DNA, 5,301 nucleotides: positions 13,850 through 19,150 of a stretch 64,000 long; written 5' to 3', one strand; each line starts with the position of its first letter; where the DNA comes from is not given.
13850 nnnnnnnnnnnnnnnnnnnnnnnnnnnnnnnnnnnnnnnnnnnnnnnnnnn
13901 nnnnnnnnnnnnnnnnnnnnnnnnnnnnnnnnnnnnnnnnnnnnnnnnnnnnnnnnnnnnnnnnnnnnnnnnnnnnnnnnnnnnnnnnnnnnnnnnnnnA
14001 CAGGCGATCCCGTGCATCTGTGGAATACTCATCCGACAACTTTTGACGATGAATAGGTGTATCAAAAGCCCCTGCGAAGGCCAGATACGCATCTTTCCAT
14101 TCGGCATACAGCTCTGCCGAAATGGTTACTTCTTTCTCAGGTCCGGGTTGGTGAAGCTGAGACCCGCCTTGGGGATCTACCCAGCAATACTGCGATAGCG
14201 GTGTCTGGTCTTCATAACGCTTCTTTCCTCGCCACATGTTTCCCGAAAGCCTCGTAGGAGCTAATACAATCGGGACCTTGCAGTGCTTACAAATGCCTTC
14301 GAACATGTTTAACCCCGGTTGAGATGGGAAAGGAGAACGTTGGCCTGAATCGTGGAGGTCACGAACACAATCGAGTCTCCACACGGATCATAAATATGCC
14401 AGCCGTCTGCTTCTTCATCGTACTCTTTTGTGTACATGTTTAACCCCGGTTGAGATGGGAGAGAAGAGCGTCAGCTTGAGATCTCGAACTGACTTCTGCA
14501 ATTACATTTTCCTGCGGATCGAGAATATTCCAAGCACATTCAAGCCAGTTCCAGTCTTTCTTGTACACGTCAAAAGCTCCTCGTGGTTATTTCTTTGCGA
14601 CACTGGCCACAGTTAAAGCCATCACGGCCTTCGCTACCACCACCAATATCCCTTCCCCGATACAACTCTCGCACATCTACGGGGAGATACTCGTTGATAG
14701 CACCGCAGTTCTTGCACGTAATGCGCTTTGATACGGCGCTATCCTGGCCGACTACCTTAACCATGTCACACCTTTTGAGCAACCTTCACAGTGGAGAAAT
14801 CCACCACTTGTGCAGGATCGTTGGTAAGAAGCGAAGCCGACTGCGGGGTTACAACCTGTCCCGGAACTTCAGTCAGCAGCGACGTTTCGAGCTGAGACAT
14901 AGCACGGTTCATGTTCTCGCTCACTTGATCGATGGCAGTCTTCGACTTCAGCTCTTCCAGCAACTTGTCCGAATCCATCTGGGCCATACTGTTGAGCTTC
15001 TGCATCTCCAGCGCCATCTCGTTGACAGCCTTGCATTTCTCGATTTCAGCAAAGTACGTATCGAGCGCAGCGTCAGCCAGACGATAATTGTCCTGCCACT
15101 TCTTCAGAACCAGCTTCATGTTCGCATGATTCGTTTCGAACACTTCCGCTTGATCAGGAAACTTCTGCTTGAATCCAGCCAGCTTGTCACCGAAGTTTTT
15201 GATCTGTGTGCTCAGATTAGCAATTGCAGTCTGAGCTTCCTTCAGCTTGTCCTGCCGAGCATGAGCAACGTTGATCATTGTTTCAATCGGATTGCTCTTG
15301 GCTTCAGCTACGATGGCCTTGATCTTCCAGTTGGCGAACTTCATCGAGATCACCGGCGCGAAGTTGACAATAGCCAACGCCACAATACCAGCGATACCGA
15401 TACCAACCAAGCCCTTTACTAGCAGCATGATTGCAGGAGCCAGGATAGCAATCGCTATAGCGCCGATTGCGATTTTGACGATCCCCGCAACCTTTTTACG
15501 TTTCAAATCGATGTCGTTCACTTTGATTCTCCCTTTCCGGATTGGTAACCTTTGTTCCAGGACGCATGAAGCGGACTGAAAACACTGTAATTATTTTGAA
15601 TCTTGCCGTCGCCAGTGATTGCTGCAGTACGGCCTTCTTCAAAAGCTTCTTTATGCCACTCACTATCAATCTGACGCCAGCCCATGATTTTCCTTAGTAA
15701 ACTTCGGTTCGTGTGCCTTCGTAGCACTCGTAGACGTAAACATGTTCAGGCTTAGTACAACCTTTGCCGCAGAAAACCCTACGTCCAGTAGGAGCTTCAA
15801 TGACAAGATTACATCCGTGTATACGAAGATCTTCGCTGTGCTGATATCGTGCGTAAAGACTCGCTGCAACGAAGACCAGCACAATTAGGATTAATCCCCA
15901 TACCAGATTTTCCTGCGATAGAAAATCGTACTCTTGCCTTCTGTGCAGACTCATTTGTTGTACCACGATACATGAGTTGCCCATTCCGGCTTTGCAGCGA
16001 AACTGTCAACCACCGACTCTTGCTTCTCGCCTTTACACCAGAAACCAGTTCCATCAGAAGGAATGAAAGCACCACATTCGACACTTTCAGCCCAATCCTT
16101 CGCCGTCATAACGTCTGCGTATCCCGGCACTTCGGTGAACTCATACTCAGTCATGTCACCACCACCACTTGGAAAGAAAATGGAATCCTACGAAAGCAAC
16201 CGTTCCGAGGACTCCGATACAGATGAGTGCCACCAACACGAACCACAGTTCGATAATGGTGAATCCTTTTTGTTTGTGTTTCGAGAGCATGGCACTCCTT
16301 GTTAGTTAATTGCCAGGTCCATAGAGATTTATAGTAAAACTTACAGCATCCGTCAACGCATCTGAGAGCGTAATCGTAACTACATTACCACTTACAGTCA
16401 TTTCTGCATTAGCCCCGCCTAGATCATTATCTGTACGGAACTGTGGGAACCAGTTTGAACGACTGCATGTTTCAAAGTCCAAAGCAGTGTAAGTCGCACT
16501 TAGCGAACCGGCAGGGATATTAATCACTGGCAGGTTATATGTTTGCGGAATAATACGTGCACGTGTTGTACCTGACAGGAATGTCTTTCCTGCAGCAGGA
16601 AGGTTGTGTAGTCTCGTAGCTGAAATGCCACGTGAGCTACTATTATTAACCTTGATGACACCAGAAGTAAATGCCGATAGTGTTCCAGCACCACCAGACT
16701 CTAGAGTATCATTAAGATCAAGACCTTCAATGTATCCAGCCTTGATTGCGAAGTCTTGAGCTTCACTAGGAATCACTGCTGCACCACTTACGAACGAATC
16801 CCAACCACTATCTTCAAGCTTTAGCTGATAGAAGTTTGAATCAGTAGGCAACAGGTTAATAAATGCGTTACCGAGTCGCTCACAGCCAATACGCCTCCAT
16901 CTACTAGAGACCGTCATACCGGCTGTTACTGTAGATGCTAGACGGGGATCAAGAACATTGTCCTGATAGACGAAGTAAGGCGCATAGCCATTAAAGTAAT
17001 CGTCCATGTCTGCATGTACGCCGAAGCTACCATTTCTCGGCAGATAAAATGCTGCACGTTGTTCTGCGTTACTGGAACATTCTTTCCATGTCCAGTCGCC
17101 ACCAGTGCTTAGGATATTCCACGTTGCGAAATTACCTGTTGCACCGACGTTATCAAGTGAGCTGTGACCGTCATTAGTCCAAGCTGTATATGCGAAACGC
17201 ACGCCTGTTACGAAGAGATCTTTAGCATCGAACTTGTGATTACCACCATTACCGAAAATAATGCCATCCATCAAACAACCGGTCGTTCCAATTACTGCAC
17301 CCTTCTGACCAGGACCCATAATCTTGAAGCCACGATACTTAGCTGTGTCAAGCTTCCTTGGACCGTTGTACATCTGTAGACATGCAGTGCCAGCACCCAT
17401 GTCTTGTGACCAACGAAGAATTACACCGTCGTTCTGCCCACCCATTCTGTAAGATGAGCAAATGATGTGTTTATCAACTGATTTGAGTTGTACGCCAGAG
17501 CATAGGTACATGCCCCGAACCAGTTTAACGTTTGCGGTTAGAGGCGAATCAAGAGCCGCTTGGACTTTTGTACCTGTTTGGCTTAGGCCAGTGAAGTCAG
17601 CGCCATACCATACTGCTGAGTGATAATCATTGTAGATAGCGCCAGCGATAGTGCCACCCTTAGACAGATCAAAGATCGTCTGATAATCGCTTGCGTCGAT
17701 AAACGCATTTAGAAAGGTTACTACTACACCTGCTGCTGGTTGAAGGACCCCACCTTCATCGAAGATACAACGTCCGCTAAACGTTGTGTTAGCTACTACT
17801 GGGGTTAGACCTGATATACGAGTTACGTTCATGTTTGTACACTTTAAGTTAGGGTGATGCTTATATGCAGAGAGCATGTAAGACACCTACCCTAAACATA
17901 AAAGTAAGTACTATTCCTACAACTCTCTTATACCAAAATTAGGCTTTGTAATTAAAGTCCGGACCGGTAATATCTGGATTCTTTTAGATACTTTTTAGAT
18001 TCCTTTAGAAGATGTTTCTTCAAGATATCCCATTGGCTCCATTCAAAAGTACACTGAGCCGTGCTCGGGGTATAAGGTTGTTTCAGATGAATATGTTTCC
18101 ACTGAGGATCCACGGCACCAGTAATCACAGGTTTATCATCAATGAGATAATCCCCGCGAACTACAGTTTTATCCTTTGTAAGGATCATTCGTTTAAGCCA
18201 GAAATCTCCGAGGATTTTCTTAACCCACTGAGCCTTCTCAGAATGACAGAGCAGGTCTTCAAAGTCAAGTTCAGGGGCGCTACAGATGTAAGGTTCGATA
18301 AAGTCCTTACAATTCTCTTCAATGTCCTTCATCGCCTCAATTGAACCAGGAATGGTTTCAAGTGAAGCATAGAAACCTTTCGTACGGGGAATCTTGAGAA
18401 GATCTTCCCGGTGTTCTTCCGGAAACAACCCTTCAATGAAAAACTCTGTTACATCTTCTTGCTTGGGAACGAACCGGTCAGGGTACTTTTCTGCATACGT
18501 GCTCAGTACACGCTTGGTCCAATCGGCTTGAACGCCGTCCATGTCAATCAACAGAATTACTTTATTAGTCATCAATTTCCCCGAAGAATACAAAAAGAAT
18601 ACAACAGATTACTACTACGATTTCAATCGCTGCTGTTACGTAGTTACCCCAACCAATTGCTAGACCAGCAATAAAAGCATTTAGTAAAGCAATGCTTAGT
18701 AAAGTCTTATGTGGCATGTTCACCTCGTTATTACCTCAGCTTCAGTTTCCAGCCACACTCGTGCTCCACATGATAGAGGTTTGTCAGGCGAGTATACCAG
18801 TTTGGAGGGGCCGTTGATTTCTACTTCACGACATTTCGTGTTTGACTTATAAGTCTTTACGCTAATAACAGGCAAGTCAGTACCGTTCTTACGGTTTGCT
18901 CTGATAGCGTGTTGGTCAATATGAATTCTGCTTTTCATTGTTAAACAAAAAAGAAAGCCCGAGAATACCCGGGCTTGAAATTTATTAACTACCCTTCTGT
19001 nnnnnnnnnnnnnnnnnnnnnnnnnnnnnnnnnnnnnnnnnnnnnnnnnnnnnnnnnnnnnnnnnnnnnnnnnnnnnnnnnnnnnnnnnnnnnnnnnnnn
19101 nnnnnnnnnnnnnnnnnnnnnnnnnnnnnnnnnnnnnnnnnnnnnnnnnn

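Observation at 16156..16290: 44-aa ORF with a perfect type IV prepilin N-terminal signature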

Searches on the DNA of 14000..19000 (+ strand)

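Call 6: search_dna_similar(query=window:14000-19000:+, collection=phages, mode=near)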
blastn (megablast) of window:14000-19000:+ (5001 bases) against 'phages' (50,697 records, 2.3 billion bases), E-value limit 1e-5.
No match.

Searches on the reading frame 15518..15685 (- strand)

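Call 21: search_protein_families(library=pfam, proteins=[window:15518-15685:-], max_evalue=0.01)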
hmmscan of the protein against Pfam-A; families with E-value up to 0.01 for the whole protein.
window:15518-15685:- (55 aa): 1 family
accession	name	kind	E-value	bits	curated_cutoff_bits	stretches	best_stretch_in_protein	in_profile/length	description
PF04957.18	RMF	-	0.00028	21.3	27.9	1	10-51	8-49/53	Ribosome modulation factor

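Call 22: search_protein_families(library=phrogs, proteins=[window:15518-15685:-], max_evalue=0.01)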
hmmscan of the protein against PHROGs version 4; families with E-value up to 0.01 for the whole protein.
window:15518-15685:- (55 aa): 0 families

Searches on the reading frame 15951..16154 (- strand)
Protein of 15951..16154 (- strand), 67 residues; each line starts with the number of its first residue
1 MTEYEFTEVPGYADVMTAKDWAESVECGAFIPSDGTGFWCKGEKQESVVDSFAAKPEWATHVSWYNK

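Call 21: search_protein_families(library=pfam, proteins=[window:15951-16154:-], max_evalue=0.01)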
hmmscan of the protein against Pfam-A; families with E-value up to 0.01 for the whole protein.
window:15951-16154:- (67 aa): 0 families

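Call 22: search_protein_families(library=phrogs, proteins=[window:15951-16154:-], max_evalue=0.01)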
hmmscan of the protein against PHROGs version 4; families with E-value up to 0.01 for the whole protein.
window:15951-16154:- (67 aa): 1 family
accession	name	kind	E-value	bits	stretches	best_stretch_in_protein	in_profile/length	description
phrog_14149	-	unknown function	1.2e-27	97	1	1-67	1-67/67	-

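Call 90: search_protein_families(library=padloc, proteins=[window:15951-16154:-], max_evalue=0.01)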
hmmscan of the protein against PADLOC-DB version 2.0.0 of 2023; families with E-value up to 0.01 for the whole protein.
window:15951-16154:- (67 aa): 0 families
